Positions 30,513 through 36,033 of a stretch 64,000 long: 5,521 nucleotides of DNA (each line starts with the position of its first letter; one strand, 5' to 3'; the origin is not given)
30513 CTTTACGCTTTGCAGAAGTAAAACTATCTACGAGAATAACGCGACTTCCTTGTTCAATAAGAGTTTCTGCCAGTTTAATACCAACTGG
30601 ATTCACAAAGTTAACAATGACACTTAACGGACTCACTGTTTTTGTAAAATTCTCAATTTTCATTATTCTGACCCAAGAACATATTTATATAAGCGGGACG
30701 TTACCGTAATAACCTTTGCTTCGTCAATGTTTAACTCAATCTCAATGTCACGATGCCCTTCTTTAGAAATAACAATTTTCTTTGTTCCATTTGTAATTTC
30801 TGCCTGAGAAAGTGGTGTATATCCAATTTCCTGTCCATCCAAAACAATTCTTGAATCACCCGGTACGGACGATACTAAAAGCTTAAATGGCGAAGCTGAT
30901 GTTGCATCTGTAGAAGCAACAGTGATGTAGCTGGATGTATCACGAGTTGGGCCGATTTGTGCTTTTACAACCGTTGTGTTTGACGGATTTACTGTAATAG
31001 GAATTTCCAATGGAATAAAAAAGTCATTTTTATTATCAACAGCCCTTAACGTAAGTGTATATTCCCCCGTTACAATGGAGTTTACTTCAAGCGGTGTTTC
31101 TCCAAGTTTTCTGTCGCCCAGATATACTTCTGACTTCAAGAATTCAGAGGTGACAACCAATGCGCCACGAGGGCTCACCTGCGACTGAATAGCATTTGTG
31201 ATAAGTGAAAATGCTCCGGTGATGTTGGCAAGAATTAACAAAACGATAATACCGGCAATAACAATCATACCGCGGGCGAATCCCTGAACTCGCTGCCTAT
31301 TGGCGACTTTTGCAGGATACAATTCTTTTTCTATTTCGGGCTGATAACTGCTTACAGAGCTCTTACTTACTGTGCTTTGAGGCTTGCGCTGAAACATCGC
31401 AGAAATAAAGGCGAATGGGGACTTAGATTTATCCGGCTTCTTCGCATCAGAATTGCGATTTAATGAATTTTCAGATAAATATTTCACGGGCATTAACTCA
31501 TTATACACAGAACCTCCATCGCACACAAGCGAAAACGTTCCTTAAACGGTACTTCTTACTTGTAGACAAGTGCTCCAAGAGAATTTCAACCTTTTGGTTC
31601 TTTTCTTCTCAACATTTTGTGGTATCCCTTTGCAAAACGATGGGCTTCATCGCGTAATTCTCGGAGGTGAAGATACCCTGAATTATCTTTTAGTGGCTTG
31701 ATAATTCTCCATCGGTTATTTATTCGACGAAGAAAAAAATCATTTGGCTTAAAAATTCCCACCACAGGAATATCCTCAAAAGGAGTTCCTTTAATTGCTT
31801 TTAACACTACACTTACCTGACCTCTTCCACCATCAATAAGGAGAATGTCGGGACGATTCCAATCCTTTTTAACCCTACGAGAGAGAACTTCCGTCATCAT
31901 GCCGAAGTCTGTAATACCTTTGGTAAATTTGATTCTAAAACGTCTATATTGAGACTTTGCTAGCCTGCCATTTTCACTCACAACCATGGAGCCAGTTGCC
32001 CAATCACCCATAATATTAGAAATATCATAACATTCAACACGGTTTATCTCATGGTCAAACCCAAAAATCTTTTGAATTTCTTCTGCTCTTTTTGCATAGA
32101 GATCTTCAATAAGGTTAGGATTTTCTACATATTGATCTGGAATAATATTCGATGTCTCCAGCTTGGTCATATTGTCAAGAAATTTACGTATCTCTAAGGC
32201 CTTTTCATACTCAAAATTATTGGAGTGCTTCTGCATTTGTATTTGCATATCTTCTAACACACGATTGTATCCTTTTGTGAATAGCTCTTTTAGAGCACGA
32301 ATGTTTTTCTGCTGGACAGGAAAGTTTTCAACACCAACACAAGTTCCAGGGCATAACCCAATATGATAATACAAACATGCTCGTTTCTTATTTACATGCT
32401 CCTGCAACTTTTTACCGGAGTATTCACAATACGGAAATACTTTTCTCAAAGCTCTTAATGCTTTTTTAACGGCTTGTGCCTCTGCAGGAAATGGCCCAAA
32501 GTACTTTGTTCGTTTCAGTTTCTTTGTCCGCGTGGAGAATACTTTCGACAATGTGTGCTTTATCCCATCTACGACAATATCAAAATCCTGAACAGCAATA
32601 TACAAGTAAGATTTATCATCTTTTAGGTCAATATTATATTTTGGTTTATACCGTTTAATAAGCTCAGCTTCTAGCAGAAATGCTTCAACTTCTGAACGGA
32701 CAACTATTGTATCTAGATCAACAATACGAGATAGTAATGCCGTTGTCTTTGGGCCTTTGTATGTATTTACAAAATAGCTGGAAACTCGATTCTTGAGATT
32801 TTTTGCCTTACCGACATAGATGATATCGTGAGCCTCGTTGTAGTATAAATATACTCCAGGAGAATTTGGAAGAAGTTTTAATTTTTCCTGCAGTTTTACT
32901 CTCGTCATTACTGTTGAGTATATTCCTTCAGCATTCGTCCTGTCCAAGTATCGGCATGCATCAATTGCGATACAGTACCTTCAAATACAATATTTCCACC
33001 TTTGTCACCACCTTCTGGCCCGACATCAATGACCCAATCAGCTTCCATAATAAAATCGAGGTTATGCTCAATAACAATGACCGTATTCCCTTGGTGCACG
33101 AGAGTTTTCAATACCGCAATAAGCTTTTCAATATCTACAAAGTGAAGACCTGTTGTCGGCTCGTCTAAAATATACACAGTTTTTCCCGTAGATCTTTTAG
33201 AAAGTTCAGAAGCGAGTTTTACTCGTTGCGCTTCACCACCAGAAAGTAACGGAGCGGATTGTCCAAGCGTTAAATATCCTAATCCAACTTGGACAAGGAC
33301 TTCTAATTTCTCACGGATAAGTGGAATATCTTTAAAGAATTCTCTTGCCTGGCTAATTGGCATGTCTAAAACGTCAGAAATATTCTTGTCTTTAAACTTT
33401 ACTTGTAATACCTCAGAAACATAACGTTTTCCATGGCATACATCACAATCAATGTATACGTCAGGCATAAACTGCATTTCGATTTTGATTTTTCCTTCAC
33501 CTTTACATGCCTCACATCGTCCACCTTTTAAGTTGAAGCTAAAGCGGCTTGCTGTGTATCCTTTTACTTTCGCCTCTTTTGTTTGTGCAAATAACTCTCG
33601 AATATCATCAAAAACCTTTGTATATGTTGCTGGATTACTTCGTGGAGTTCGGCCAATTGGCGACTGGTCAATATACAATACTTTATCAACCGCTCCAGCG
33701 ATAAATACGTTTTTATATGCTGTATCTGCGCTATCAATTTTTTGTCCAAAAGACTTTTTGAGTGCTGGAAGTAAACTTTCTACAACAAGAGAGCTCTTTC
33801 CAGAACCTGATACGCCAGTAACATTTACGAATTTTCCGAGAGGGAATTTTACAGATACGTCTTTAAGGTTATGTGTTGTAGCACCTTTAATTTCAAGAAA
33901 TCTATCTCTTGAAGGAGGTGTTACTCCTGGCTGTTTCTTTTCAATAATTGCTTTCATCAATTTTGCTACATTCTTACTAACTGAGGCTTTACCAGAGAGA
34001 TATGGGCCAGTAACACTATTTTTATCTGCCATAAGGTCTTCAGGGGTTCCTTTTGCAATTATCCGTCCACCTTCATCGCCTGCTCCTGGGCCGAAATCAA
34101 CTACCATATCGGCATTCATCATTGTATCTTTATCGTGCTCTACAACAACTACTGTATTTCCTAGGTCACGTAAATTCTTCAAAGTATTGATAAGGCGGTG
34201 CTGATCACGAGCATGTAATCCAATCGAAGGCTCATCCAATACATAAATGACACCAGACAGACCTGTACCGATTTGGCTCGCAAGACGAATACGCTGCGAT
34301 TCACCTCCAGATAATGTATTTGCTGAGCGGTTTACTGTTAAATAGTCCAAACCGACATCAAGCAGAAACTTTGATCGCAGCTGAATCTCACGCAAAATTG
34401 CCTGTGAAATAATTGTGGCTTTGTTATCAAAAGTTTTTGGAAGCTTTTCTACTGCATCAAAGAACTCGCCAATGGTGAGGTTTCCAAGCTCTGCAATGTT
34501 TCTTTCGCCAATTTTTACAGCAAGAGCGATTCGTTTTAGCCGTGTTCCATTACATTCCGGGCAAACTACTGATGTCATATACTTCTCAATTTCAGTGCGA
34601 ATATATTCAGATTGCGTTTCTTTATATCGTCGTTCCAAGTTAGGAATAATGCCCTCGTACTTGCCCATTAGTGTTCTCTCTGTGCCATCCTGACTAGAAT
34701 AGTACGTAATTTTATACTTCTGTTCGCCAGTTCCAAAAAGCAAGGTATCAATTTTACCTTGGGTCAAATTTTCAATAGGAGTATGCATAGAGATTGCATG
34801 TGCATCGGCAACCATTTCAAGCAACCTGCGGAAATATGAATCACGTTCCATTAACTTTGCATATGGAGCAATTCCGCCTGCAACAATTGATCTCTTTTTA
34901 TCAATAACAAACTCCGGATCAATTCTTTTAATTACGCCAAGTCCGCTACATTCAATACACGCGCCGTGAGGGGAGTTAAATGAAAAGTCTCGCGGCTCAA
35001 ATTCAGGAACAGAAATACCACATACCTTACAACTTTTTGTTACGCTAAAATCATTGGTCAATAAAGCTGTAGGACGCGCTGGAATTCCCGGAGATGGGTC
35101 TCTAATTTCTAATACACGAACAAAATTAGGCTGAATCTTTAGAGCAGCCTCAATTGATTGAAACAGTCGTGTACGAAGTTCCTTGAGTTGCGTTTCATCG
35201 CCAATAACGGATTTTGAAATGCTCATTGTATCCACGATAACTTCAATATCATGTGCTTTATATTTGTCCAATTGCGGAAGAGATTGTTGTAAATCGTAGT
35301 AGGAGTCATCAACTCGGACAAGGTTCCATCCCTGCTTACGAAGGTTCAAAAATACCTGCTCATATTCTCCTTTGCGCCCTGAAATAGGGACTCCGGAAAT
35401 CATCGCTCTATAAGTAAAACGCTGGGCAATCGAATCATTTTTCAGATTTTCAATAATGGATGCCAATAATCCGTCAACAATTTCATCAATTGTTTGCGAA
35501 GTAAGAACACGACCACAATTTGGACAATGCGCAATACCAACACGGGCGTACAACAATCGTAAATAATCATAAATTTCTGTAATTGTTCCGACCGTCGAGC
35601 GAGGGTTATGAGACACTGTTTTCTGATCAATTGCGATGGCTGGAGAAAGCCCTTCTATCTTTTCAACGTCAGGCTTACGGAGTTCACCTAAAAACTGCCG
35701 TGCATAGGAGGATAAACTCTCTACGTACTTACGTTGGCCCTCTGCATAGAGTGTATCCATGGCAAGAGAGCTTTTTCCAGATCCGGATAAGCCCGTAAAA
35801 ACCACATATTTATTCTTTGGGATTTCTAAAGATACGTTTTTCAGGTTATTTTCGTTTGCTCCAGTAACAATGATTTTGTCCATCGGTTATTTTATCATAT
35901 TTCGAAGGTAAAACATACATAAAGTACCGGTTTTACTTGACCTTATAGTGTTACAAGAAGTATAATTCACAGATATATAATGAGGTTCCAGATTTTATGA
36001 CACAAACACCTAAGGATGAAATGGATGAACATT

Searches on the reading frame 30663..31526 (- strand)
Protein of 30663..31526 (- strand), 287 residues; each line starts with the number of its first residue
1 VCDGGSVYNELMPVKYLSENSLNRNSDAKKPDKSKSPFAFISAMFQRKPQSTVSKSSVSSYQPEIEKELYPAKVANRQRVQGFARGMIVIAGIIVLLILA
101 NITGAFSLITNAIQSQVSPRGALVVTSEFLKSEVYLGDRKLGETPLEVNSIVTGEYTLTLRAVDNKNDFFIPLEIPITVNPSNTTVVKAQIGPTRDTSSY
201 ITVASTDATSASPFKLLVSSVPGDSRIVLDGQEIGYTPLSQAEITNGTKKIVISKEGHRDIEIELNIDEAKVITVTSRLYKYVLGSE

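Call 22: search_protein_families(library=pfam, proteins=[window:30663-31526:-], max_evalue=0.00001)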
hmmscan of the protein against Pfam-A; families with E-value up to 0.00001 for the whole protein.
window:30663-31526:- (287 aa): 1 family
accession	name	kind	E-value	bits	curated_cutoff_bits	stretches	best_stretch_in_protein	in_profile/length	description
PF08308.17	PEGA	-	3.6e-20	72.1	20.8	2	216-279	4-67/71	PEGA domain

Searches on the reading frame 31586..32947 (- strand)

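Call 22: search_protein_families(library=pfam, proteins=[window:31586-32947:-], max_evalue=0.00001)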
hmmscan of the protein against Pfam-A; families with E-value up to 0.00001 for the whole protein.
window:31586-32947:- (453 aa): 2 families
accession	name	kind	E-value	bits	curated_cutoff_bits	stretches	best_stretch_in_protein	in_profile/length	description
PF08459.17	UvrC_RNaseH_dom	-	1.5e-39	135.8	22.3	1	292-439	1-158/159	UvrC RNAse H endonuclease domain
PF01541.30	GIY-YIG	-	1.2e-08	35.5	22.6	1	30-105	2-78/78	GIY-YIG catalytic domain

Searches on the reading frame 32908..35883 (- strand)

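Call 22: search_protein_families(library=pfam, proteins=[window:32908-35883:-], max_evalue=0.00001)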
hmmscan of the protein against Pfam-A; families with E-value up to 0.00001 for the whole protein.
window:32908-35883:- (991 aa): 7 families
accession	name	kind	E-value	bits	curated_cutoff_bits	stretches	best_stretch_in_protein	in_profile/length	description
PF17755.6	UvrA_DNA-bind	-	1.2e-29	103.3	23.2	1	322-434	1-110/110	UvrA DNA-binding domain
PF00005.33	ABC_tran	-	3.9e-19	70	25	0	870-911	99-137/137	ABC transporter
PF17760.6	UvrA_inter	-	4.4e-16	59.2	23.3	1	158-257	17-105/109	UvrA interaction domain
PF02463.25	SMC_N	-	3.2e-10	40.3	40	0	833-954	135-211/220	RecF/RecN/SMC N terminal domain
PF20703.3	nSTAND1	-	4.3e-08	33.6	27.1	0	684-714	34-60/379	Novel STAND NTPase 1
PF13191.12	AAA_16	-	1.2e-06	29.6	32.6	0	684-723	25-66/167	AAA ATPase domain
PF13555.12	AAA_29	-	3e-06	27.3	27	0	10-40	8-38/61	P-loop containing region of AAA domain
